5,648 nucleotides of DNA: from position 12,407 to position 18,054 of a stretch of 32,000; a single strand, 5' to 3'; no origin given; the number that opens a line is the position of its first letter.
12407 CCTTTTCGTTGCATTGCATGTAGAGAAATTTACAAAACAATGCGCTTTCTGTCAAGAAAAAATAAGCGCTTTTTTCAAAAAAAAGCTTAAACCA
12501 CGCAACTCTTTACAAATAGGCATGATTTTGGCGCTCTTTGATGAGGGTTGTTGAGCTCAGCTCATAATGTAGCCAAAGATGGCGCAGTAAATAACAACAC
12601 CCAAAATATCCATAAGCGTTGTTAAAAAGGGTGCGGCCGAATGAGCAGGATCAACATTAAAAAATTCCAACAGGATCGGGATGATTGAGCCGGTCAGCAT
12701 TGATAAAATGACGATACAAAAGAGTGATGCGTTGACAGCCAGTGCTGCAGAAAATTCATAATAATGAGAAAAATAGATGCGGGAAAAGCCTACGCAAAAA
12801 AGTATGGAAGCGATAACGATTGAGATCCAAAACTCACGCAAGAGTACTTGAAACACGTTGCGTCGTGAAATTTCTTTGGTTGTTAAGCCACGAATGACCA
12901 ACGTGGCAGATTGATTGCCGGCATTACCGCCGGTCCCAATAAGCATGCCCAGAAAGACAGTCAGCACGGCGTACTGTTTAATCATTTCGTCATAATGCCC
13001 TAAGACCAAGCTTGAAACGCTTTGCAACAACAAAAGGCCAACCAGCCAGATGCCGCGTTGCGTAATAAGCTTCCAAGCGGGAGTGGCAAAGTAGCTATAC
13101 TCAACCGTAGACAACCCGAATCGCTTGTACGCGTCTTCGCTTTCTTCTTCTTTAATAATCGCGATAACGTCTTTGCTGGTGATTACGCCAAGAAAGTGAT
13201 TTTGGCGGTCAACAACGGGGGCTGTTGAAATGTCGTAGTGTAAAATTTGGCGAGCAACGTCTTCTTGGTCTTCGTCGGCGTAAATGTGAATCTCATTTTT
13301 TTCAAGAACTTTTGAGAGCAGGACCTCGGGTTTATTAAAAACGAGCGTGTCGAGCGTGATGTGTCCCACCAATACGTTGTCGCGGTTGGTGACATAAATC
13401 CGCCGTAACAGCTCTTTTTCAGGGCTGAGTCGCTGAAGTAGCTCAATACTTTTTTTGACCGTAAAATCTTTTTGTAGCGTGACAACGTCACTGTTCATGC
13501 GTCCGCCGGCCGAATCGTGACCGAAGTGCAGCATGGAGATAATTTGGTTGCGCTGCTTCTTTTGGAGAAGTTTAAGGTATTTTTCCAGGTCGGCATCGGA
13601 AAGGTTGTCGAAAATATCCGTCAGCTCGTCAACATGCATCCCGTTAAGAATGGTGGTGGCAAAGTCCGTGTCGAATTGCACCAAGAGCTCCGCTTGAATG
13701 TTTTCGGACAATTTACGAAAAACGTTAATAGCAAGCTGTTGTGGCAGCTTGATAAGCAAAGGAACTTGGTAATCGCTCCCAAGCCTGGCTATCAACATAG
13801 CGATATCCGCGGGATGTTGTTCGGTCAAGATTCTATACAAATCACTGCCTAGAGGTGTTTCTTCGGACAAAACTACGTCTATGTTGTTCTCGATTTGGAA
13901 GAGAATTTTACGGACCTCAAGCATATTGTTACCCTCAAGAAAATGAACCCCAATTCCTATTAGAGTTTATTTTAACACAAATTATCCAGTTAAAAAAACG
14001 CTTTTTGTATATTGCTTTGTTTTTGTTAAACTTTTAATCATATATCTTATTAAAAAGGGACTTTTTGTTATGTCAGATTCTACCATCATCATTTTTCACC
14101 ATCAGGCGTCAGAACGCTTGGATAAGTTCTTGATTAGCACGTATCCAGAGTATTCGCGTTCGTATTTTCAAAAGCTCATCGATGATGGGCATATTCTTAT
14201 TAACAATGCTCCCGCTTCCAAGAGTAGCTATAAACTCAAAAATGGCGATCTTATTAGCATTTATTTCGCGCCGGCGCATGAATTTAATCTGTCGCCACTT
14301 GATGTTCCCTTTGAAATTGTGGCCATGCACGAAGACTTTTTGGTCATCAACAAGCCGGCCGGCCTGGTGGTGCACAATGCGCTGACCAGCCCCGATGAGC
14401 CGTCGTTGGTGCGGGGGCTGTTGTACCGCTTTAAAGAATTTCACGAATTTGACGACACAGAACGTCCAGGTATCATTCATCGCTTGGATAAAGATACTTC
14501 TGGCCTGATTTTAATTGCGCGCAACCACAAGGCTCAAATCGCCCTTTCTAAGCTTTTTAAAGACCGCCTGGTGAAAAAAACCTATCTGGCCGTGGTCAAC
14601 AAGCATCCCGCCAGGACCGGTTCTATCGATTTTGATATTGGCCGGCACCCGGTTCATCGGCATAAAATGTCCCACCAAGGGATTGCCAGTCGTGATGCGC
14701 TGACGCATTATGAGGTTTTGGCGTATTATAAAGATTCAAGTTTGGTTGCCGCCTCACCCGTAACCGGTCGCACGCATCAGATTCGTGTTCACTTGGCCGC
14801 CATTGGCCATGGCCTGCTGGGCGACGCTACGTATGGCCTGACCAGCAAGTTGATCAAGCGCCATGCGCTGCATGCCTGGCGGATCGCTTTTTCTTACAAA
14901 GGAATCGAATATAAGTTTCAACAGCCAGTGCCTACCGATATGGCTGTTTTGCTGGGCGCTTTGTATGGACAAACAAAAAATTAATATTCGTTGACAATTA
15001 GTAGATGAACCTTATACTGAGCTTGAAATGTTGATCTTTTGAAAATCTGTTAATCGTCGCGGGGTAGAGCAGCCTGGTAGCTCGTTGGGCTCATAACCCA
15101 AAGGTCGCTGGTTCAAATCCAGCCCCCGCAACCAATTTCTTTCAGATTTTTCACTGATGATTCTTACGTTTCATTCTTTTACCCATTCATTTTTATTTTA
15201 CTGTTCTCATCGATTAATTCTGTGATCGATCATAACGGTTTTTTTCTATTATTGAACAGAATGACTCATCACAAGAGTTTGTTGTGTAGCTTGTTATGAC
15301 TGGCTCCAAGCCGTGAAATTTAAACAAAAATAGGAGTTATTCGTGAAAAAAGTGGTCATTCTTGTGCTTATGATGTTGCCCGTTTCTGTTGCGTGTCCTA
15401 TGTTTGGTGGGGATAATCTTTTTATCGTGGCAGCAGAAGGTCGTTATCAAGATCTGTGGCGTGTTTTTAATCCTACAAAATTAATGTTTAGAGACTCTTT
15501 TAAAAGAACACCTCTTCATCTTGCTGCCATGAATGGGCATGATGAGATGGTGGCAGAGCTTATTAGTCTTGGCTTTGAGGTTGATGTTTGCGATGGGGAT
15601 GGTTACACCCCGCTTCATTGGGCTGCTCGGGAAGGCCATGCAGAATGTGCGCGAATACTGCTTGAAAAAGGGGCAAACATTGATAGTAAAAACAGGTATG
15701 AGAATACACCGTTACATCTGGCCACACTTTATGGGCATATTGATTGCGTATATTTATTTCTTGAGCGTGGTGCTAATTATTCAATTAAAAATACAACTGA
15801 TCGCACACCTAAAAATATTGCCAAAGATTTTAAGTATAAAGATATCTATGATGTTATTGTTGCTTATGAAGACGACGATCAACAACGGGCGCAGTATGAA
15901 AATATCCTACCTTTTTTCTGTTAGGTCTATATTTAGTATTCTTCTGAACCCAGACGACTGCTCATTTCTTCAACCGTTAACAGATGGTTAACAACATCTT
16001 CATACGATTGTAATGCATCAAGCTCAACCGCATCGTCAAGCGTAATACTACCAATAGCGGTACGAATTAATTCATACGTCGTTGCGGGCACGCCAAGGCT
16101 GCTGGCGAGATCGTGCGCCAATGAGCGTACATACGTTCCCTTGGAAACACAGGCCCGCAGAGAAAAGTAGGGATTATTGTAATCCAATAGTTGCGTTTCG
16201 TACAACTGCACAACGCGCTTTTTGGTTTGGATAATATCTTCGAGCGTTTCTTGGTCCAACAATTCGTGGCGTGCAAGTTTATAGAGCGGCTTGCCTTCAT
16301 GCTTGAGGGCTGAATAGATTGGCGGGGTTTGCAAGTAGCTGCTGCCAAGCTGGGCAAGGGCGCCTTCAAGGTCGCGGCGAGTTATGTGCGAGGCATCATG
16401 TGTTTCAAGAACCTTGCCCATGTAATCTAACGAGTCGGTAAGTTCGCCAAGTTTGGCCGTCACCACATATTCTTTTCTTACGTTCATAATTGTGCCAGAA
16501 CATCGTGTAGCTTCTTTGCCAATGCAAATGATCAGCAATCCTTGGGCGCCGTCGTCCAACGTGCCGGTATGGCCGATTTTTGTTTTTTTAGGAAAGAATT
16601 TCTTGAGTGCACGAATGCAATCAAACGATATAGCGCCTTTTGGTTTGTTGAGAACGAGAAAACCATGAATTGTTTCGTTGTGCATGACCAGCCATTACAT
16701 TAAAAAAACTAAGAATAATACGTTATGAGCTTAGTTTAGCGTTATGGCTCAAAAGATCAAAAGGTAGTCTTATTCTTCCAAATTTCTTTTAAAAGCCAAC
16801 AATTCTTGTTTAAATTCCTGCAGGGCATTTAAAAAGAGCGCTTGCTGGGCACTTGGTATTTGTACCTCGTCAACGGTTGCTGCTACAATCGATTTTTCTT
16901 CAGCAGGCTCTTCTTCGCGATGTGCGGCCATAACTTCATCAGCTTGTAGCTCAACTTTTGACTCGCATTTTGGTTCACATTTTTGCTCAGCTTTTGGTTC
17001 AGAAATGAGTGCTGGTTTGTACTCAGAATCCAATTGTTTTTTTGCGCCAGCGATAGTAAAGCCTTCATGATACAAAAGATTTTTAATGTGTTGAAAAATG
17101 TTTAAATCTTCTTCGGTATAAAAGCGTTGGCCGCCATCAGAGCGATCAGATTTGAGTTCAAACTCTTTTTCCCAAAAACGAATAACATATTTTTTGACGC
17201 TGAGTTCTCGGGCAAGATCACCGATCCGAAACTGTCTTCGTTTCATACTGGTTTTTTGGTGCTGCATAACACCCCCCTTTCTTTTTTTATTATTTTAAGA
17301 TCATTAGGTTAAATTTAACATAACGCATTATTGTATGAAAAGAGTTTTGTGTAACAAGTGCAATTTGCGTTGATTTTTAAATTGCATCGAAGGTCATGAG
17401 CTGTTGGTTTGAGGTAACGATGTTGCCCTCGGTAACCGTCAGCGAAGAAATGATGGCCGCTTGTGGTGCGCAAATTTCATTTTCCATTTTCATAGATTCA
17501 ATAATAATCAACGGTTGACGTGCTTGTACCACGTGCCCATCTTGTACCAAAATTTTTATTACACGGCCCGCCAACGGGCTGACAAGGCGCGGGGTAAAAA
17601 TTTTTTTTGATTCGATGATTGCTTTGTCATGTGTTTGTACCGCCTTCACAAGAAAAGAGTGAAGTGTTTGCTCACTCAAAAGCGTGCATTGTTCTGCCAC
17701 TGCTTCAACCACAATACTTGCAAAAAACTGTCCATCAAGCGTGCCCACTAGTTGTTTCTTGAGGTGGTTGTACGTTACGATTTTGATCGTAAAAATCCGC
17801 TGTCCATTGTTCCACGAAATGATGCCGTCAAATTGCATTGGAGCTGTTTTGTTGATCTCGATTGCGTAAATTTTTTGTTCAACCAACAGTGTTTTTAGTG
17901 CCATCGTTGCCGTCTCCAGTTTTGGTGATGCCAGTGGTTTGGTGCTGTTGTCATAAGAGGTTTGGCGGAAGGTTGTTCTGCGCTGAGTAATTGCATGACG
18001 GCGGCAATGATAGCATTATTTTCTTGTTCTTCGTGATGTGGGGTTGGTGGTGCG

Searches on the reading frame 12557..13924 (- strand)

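Call 45: search_protein_families(library=pfam, proteins=[window:12557-13924:-], max_evalue=0.001)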
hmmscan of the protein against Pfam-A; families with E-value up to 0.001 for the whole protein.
window:12557-13924:- (455 aa): 3 families
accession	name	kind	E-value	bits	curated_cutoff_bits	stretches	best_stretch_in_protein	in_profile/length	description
PF01769.21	MgtE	-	1.5e-31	109.7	27.6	1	327-449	3-125/125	Divalent cation transporter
PF03448.22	MgtE_N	-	4.5e-19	69.3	25.9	1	37-136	2-101/102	MgtE intracellular N domain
PF00571.33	CBS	-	6e-15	55.8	24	2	206-258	4-56/57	CBS domain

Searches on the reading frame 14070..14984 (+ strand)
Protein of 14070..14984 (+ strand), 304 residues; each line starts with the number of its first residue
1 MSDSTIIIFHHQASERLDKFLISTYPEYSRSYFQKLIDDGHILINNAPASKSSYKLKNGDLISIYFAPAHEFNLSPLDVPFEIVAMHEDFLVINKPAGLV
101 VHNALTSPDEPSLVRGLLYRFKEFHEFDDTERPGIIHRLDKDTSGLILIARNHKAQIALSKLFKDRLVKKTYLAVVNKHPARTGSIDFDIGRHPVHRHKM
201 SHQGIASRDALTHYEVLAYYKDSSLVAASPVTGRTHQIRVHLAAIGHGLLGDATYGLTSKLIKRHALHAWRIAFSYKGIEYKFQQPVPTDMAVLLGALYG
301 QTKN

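Call 45: search_protein_families(library=pfam, proteins=[window:14070-14984:+], max_evalue=0.001)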
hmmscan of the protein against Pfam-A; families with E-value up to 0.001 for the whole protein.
window:14070-14984:+ (304 aa): 2 families
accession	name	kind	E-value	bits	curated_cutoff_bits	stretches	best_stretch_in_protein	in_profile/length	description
PF00849.27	PseudoU_synth_2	-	7.3e-35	120.9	26.8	1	89-244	1-152/152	RNA pseudouridylate synthase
PF01479.30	S4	-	8e-11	41.9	22.8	1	15-62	1-48/48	S4 domain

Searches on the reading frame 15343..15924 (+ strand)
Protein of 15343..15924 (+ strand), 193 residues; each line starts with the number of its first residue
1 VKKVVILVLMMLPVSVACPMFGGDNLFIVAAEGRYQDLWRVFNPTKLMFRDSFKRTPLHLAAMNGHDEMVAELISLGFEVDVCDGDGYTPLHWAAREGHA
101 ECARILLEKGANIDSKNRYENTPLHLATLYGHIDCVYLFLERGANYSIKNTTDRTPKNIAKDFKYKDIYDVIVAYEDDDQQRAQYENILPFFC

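Call 45: search_protein_families(library=pfam, proteins=[window:15343-15924:+], max_evalue=0.001)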
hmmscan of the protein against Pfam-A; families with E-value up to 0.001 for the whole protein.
window:15343-15924:+ (193 aa): 6 families
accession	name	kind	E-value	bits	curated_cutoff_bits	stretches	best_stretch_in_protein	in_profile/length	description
PF12796.13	Ank_2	-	6.4e-47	158.5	27.3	3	29-117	4-90/90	Ankyrin repeats (3 copies)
PF00023.36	Ank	-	6.8e-31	105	21.1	3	86-118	1-33/33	Ankyrin repeat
PF13637.12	Ank_4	-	1.3e-26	92.5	22.7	2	58-107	1-50/50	Ankyrin repeats (many copies)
PF13606.12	Ank_3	-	5.9e-23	78.6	22.3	3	86-114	1-29/30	Ankyrin repeat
PF13857.12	Ank_5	-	9.2e-19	67.8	27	3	106-156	1-52/56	Ankyrin repeats (many copies)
PF24521.3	Ank_KRIT1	-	2.7e-09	37.3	80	1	54-164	18-129/149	KRIT1 ankyrin-repeats domain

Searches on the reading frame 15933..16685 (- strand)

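Call 45: search_protein_families(library=pfam, proteins=[window:15933-16685:-], max_evalue=0.001)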
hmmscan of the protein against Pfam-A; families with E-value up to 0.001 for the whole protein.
window:15933-16685:- (250 aa): 2 families
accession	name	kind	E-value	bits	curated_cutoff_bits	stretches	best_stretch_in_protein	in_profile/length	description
PF01509.24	TruB_N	-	3.5e-40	138.2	27.3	1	33-186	5-149/149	TruB family pseudouridylate synthase (N terminal domain)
PF16198.10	TruB_C_2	-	1.8e-06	28.4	29.3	1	187-228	1-44/66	tRNA pseudouridylate synthase B C-terminal domain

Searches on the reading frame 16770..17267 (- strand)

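Call 45: search_protein_families(library=pfam, proteins=[window:16770-17267:-], max_evalue=0.001)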
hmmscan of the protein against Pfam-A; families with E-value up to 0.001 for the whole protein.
window:16770-17267:- (165 aa): 2 families
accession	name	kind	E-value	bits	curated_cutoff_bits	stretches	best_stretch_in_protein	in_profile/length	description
PF13411.12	MerR_1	-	2.3e-20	72.9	21.6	1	13-81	1-68/69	MerR HTH family regulatory protein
PF00376.29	MerR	-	1.4e-07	31.7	28.2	1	14-50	1-38/38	MerR family regulatory protein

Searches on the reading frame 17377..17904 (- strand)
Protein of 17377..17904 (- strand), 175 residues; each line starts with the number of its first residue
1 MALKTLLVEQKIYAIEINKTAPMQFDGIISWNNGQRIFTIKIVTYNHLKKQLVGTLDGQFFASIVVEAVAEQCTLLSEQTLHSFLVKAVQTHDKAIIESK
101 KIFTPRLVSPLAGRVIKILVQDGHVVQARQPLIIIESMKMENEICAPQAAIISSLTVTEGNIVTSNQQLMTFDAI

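Call 45: search_protein_families(library=pfam, proteins=[window:17377-17904:-], max_evalue=0.001)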
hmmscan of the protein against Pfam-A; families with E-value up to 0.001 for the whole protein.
window:17377-17904:- (175 aa): 4 families
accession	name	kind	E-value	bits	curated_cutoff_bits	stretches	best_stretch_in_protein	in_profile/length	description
PF00364.28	Biotin_lipoyl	-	1.8e-14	53.8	22.1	1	109-171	5-72/73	Biotin-requiring enzyme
PF13437.12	HlyD_3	-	4.1e-06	27.9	22.2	0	107-136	2-31/106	HlyD family secretion protein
PF13533.13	Biotin_lipoyl_2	-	0.00025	21.2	29.8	0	109-135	5-31/32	Biotin-lipoyl like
PF16576.10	HlyD_D23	-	0.00064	19.5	30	0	98-138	101-142/214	Barrel-sandwich domain of CusB or HlyD membrane-fusion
